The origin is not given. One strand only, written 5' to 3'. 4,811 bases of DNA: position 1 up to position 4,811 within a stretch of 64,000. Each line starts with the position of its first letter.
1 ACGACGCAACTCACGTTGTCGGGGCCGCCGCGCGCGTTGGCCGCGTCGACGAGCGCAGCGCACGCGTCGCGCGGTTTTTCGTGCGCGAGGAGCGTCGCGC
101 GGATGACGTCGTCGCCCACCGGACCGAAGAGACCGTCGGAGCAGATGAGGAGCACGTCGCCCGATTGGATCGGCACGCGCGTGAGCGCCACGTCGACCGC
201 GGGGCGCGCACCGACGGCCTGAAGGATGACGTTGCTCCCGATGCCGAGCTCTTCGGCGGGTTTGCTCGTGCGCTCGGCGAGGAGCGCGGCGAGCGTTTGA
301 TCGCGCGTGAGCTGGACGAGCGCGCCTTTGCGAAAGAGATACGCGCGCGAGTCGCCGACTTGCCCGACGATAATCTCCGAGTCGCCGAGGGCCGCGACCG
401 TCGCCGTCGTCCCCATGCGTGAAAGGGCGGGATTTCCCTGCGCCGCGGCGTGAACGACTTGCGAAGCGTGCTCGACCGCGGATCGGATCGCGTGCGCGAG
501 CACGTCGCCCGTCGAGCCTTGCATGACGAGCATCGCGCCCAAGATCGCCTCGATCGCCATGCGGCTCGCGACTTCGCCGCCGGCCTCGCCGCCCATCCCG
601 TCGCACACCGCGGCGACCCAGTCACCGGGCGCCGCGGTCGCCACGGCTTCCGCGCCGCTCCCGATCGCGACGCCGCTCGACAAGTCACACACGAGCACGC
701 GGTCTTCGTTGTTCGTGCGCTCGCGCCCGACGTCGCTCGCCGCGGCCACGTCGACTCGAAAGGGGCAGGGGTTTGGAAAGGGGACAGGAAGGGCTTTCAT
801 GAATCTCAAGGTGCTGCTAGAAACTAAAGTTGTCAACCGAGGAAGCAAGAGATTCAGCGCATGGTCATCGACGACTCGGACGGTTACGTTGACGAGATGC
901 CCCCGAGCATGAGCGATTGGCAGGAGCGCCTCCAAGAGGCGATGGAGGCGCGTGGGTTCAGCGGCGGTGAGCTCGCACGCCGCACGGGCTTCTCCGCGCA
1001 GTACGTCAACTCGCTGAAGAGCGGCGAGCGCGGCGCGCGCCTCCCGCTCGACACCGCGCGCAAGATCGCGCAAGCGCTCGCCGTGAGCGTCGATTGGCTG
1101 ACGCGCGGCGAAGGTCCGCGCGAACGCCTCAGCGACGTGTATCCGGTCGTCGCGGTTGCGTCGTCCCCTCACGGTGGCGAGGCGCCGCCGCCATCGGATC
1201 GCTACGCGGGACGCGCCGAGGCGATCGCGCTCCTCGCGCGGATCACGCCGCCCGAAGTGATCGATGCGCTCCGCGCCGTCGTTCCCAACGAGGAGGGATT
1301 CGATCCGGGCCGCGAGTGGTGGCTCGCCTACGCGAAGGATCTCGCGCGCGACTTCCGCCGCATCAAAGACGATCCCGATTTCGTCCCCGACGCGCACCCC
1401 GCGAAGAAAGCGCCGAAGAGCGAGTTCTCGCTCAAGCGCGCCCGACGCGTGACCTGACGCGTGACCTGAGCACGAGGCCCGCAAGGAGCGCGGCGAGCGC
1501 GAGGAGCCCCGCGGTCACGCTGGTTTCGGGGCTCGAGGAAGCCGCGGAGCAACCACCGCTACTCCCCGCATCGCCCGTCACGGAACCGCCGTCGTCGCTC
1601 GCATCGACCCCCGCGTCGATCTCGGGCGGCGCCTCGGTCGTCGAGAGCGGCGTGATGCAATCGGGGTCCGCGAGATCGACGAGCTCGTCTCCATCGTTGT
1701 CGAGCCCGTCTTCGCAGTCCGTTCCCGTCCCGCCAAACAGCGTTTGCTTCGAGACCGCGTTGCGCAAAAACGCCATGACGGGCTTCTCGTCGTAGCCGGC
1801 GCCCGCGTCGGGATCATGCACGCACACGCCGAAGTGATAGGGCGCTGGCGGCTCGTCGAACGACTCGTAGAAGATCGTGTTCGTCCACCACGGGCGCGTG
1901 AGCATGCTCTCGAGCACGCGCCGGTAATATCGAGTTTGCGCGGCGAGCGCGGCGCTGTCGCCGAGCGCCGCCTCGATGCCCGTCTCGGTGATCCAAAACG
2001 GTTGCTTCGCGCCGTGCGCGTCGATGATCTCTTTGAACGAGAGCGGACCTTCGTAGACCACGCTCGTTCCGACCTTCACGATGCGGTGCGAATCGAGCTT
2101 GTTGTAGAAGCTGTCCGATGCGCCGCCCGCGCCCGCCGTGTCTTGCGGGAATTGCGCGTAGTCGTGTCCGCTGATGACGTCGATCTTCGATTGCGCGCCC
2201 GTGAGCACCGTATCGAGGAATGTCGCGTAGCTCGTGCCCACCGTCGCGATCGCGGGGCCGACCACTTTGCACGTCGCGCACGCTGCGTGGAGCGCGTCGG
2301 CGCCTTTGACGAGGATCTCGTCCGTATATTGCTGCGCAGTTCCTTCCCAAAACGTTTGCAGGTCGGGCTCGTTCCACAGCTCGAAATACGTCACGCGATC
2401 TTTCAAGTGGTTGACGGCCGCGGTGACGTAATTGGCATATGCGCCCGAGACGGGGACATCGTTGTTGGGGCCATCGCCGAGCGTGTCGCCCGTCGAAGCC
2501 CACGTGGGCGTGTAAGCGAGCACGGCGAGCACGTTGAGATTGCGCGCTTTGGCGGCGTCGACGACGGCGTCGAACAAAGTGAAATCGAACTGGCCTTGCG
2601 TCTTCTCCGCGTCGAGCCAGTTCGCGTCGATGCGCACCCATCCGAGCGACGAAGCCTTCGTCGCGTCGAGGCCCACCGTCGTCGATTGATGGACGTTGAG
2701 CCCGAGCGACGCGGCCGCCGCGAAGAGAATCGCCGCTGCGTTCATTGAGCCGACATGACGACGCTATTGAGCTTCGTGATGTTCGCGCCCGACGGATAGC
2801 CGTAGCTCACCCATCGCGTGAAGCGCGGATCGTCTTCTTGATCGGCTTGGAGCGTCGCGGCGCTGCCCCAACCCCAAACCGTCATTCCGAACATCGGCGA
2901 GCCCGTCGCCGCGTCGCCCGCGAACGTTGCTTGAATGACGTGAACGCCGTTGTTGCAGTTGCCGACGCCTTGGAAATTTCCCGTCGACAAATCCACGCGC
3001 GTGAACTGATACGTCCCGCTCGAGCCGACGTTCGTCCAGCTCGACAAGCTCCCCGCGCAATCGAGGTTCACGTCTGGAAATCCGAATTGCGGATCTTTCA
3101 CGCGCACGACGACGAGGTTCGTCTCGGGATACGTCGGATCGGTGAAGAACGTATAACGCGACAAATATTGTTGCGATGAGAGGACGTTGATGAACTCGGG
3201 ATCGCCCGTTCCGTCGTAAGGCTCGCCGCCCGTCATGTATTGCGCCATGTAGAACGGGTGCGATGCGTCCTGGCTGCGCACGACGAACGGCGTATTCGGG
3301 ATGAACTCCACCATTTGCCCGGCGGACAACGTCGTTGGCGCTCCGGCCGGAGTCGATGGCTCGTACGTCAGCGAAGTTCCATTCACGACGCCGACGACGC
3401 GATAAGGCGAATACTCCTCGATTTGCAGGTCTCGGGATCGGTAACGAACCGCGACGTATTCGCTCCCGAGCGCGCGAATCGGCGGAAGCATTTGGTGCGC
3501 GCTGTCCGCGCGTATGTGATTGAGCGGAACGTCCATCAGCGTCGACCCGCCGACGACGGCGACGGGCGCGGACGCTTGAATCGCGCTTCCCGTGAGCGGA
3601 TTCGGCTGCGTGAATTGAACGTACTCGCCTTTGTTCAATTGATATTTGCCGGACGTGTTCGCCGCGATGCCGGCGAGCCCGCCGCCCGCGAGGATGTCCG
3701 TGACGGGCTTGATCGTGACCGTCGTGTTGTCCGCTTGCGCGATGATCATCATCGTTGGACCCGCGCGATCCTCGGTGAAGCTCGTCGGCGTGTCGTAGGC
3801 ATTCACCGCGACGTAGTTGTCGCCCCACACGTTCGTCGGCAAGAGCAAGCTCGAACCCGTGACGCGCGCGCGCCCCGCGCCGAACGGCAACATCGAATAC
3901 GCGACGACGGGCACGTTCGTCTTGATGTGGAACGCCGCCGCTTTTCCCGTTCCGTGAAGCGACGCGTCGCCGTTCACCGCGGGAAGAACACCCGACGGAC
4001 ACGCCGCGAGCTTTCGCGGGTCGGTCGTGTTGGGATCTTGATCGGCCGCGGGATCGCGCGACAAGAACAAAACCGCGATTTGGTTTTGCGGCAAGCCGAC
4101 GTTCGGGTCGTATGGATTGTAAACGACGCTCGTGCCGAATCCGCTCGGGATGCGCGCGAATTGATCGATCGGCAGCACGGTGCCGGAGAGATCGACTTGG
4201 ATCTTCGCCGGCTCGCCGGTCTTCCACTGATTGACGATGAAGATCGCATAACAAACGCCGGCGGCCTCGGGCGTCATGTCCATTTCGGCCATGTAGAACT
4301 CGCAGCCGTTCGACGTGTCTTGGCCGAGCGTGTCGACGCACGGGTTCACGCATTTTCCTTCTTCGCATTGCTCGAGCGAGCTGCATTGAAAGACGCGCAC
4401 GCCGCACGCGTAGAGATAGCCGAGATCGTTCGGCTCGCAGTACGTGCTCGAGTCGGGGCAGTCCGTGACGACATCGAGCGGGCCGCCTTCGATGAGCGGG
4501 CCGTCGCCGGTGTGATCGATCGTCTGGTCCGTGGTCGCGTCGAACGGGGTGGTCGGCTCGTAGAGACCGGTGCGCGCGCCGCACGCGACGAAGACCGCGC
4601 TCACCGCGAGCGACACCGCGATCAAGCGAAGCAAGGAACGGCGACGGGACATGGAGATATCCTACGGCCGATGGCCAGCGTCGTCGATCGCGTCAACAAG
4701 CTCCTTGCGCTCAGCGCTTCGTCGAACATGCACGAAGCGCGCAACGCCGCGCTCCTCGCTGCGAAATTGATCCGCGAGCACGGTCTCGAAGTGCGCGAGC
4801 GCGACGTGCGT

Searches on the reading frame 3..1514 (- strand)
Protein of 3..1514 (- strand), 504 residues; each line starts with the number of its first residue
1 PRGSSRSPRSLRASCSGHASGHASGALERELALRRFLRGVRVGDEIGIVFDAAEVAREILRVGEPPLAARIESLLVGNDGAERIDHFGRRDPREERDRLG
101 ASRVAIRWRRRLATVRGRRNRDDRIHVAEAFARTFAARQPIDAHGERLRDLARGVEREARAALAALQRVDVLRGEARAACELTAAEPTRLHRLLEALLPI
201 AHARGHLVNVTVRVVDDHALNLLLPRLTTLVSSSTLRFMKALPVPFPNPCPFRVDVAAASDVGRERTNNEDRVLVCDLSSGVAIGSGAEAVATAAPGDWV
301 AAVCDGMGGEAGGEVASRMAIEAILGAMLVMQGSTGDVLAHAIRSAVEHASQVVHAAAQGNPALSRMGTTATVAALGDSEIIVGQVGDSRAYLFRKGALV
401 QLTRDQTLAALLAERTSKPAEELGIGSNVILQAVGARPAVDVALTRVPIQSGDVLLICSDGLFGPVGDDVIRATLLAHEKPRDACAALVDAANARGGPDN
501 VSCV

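Call 17: search_protein_families(library=pfam, proteins=[window:3-1514:-], max_evalue=0.001)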
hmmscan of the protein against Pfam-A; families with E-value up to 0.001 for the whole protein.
window:3-1514:- (504 aa): 2 families
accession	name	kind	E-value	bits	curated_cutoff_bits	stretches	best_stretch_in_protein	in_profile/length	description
PF13672.11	PP2C_2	-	3.7e-13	49.9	24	1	295-468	21-176/209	Protein phosphatase 2C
PF00481.26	PP2C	-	5.8e-12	46.3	20.3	1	302-407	38-141/255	Protein phosphatase 2C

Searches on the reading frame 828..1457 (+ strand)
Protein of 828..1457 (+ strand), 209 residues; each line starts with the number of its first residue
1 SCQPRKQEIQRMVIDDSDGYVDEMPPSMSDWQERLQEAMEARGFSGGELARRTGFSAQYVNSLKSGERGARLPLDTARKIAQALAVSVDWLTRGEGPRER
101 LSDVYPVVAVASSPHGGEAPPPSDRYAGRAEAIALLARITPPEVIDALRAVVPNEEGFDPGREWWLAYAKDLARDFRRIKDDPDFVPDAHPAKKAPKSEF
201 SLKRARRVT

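Call 39: search_protein_families(library=pfam, proteins=[window:828-1457:+], max_evalue=0.01)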
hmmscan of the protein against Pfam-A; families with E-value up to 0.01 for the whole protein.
window:828-1457:+ (209 aa): 4 families
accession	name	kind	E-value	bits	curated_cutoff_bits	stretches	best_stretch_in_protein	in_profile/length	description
PF01381.28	HTH_3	-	8.4e-09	35.8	23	1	35-91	1-55/55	Helix-turn-helix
PF13443.12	HTH_26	-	1.1e-06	29.2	22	1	34-88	1-54/63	Cro/C1-type HTH DNA-binding domain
PF13560.12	HTH_31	-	2.9e-06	27.9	27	1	34-89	5-59/64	Helix-turn-helix domain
PF12844.13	HTH_19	-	0.00069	19.9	30.2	1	33-96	2-63/64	Helix-turn-helix domain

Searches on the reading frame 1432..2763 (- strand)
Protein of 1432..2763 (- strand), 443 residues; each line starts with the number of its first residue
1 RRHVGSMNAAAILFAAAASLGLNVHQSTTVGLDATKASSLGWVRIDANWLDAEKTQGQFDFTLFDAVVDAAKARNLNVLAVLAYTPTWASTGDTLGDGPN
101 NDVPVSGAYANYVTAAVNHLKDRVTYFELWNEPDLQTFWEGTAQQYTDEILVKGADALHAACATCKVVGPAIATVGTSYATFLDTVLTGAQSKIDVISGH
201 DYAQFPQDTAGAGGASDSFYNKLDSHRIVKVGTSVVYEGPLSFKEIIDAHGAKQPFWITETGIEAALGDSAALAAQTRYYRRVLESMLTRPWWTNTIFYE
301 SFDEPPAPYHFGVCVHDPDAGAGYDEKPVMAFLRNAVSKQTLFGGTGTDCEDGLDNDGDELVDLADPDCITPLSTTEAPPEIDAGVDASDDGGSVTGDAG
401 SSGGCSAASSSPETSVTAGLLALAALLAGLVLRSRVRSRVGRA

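Call 17: search_protein_families(library=pfam, proteins=[window:1432-2763:-], max_evalue=0.001)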
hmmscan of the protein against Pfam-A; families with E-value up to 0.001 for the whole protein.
window:1432-2763:- (443 aa): 1 family
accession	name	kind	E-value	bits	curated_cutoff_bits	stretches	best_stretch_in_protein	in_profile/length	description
PF01229.23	Glyco_hydro_39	-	2.8e-07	30.2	26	1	126-210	151-231/472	Glycosyl hydrolases family 39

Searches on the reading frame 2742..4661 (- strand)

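Call 17: search_protein_families(library=pfam, proteins=[window:2742-4661:-], max_evalue=0.001)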
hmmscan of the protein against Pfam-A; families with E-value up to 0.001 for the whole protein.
window:2742-4661:- (639 aa): 1 family
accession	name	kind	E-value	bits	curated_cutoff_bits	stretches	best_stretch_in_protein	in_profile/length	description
PF17517.7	IgGFc_binding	-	1.3e-87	294.3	25.6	1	270-597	2-297/297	IgGFc binding protein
